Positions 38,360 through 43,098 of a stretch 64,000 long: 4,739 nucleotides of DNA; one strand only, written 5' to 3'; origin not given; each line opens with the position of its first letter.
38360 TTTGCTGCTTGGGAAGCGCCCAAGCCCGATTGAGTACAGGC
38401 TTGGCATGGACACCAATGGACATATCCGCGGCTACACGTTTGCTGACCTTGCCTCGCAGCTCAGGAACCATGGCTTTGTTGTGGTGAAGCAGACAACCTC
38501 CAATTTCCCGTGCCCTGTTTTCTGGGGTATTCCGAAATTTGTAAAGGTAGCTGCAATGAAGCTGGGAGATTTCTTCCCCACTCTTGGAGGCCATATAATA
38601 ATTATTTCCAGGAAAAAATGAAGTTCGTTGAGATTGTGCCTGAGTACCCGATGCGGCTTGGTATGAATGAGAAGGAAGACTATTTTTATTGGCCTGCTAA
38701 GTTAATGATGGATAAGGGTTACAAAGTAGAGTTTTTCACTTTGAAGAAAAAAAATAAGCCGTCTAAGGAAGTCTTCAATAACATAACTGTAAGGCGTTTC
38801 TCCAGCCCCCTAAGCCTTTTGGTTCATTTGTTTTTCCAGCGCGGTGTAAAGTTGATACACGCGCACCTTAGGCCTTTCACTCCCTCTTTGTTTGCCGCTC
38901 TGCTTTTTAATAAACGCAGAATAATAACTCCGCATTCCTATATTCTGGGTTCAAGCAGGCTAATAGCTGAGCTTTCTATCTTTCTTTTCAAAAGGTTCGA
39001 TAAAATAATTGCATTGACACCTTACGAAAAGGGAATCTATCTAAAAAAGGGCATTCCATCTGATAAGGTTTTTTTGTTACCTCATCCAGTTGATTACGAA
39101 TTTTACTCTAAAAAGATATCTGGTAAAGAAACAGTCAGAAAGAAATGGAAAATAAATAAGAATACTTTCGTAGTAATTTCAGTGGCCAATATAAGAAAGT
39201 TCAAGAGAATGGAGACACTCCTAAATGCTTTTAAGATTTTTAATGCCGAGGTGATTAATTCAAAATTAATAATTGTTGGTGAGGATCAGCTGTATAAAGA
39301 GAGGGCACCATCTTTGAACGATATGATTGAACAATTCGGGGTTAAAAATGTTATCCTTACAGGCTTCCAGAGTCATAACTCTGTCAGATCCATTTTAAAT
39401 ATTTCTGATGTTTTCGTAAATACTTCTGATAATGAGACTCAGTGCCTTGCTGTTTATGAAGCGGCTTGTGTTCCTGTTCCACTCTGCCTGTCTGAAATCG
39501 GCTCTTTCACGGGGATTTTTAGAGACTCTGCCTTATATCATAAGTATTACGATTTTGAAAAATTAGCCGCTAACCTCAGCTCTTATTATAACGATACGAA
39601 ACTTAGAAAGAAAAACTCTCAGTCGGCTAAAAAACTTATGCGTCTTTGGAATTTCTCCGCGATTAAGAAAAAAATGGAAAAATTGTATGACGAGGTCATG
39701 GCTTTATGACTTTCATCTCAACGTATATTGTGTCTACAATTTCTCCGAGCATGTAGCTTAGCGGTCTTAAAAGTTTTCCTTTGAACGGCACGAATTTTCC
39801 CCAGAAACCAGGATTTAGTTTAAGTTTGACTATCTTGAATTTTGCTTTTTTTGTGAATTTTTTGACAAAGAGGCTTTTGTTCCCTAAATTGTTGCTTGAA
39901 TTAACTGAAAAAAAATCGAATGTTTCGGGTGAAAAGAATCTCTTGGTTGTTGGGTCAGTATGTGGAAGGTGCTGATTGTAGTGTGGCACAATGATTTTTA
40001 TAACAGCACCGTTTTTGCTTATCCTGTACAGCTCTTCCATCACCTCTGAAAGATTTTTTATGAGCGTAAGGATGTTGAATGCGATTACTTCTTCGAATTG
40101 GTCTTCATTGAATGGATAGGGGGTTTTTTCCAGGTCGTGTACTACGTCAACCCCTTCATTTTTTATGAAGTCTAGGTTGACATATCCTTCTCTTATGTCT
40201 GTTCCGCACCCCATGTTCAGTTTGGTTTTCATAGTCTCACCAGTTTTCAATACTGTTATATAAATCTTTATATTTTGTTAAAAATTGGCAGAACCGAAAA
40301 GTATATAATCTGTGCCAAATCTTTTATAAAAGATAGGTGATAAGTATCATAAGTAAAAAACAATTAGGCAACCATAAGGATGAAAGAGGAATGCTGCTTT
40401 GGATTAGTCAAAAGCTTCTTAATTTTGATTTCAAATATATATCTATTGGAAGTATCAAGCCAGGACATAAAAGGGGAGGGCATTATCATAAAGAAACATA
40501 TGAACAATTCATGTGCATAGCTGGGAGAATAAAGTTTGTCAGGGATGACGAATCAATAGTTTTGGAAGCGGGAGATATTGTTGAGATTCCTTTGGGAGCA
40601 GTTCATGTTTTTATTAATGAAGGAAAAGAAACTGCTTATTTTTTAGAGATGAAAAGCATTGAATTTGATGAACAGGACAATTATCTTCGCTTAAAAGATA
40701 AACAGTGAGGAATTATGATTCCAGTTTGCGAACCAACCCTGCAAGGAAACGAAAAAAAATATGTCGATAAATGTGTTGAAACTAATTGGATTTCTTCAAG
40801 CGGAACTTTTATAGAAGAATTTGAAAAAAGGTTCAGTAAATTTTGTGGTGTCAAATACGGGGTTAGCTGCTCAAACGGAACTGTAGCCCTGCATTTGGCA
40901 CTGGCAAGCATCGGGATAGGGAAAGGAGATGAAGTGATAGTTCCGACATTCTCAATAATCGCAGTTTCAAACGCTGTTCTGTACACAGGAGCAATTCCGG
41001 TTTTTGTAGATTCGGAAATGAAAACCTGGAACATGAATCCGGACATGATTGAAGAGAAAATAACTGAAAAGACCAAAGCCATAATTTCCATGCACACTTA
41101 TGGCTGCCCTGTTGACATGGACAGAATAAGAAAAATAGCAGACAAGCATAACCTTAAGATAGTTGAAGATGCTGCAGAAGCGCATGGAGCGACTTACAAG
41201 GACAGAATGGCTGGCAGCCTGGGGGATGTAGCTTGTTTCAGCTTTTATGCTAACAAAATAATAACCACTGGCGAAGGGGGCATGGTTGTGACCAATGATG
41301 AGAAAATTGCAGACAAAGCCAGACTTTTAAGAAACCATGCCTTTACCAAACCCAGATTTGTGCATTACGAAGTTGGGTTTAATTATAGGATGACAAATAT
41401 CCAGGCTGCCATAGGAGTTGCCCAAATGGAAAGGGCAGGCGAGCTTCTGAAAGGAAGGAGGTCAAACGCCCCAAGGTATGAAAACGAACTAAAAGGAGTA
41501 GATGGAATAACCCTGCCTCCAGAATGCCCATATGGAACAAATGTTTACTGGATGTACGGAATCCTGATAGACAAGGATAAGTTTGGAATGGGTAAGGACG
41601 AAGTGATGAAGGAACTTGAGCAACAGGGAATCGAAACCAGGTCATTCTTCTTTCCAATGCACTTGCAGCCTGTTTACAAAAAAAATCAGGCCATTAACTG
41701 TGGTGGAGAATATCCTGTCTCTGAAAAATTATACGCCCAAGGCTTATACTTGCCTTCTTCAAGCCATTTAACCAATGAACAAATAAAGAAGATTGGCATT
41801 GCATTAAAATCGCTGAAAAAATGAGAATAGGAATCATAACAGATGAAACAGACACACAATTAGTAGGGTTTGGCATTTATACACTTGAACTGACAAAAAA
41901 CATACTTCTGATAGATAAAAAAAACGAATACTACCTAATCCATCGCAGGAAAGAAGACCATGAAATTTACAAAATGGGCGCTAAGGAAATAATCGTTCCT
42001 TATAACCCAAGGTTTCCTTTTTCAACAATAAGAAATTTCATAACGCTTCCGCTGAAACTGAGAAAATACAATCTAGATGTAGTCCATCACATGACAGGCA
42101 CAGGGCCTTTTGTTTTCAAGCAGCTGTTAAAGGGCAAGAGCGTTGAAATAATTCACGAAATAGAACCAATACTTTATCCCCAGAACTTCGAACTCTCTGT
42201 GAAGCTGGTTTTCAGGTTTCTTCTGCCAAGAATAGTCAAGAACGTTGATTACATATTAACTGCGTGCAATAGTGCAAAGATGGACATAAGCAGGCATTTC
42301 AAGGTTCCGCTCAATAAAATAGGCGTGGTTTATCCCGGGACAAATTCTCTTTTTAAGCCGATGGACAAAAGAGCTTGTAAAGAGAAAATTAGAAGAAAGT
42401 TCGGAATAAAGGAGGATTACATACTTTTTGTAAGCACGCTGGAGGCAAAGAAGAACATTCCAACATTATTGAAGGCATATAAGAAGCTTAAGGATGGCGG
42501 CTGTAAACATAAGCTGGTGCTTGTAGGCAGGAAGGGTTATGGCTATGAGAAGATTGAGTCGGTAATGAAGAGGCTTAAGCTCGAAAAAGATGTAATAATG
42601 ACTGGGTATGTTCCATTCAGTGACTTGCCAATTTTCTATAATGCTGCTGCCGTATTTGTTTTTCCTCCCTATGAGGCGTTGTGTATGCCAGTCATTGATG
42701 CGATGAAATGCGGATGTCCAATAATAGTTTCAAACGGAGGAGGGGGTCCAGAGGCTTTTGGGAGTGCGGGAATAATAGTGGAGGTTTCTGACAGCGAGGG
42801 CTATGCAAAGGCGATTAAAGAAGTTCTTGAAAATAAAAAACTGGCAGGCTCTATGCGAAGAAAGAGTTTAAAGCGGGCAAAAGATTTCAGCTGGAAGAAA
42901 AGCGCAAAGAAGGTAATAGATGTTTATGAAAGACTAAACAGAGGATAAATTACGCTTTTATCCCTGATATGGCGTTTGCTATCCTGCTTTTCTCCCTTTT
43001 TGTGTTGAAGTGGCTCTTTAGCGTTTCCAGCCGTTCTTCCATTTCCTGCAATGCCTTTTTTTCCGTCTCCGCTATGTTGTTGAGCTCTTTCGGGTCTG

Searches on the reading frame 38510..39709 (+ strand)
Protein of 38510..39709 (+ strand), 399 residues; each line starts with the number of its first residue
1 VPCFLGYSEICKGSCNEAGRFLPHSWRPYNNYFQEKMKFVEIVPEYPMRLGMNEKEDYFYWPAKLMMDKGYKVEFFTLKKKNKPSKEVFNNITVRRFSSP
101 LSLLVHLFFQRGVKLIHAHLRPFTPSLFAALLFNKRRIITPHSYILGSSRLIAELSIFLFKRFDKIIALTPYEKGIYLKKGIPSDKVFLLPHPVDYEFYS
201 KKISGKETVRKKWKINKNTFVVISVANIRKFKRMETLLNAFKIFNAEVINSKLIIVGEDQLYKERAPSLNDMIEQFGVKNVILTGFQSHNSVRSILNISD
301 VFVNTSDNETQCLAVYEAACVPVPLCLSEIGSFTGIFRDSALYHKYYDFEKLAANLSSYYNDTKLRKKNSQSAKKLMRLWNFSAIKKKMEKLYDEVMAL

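Call 28: search_protein_families(library=pfam, proteins=[window:38510-39709:+])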
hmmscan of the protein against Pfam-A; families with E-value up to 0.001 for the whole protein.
window:38510-39709:+ (399 aa): 4 families
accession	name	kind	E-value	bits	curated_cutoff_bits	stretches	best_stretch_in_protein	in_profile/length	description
PF00534.26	Glycos_transf_1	-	2.7e-23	82.8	26.4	1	206-375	2-171/172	Glycosyl transferases group 1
PF13692.12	Glyco_trans_1_4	-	4.7e-13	50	27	1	221-361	3-141/142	Glycosyl transferases group 1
PF13439.12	Glyco_transf_4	-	7.8e-12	46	28.5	1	66-197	15-169/170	Glycosyltransferase Family 4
PF13579.12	Glyco_trans_4_4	-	0.00012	22.9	29.7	1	64-191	12-156/158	Glycosyl transferase 4-like domain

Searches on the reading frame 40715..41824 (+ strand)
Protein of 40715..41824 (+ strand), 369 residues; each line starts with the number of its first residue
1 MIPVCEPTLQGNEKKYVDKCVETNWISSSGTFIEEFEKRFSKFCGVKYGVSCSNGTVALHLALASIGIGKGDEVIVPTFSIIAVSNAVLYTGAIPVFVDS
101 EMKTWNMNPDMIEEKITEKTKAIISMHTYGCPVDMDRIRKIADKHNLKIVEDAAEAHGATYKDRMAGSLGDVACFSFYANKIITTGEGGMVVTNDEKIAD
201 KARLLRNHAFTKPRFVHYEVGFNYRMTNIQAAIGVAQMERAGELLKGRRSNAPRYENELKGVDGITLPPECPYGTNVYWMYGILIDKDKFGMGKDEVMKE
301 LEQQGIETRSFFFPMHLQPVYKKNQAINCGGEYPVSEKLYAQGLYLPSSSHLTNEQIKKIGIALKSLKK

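Call 28: search_protein_families(library=pfam, proteins=[window:40715-41824:+])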
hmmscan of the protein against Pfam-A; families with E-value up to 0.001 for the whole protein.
window:40715-41824:+ (369 aa): 3 families
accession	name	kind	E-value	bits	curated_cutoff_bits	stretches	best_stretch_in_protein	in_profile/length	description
PF01041.23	DegT_DnrJ_EryC1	-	2e-125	419.2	19.8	1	9-363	3-358/360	DegT/DnrJ/EryC1/StrS aminotransferase family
PF01212.27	Beta_elim_lyase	-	3.7e-08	33.5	27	1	34-266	35-272/288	Beta-eliminating lyase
PF00266.25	Aminotran_5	-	0.00071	19.1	21.5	0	33-158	45-181/371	Aminotransferase class-V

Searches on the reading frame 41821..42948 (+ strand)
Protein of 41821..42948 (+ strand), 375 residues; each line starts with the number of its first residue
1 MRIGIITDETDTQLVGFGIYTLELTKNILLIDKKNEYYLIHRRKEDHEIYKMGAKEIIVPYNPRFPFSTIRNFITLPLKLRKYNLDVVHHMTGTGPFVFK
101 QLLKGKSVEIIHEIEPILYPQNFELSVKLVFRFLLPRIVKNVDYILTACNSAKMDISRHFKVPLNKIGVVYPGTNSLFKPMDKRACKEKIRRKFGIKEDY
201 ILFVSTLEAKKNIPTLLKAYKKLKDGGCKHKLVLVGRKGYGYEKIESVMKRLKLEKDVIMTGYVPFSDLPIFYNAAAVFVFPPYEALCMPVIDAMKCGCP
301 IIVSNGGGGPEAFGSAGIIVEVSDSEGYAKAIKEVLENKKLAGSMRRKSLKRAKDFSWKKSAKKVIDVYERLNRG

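Call 28: search_protein_families(library=pfam, proteins=[window:41821-42948:+])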
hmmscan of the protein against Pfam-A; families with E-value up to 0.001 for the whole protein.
window:41821-42948:+ (375 aa): 4 families
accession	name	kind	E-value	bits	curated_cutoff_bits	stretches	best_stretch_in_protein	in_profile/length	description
PF00534.26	Glycos_transf_1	-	3.1e-33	115.2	26.4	1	187-349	2-169/172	Glycosyl transferases group 1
PF13692.12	Glyco_trans_1_4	-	6.1e-27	95.1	27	1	199-338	2-142/142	Glycosyl transferases group 1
PF13439.12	Glyco_transf_4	-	7.6e-09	36.3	28.5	1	42-175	27-167/170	Glycosyltransferase Family 4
PF13524.12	Glyco_trans_1_2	-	2.4e-05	24.8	25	1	231-365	16-142/144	Glycosyl transferase-like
